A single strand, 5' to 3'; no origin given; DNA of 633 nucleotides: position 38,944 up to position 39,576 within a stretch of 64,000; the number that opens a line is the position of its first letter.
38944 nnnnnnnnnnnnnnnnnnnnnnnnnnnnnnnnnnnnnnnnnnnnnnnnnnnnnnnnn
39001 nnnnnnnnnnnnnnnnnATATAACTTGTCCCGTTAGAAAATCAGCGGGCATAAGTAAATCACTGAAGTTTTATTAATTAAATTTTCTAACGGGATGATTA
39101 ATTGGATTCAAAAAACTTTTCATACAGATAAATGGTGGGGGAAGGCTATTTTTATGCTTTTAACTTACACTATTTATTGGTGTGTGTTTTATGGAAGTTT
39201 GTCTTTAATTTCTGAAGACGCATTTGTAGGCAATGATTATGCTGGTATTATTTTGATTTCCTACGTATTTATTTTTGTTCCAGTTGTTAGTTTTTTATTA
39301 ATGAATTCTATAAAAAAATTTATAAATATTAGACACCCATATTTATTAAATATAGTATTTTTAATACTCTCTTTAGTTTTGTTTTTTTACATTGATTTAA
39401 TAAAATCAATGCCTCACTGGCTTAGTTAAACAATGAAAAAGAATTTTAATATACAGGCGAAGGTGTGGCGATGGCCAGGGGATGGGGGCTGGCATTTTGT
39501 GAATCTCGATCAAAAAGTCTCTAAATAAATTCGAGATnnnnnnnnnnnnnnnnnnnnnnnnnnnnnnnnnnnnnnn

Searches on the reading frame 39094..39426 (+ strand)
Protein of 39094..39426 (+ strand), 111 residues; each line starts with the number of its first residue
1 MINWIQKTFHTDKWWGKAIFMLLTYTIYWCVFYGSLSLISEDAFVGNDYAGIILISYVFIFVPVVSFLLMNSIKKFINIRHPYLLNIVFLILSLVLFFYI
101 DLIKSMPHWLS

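Call 9: search_protein_families(library=pfam, proteins=[window:39094-39426:+], max_evalue=0.01)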
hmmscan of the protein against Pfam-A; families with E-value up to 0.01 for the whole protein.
window:39094-39426:+ (111 aa): 1 family
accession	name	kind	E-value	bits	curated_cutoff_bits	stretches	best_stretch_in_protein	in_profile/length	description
PF19484.4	DUF6020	-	0.0045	15.8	28.3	1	27-105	188-267/604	Family of unknown function (DUF6020)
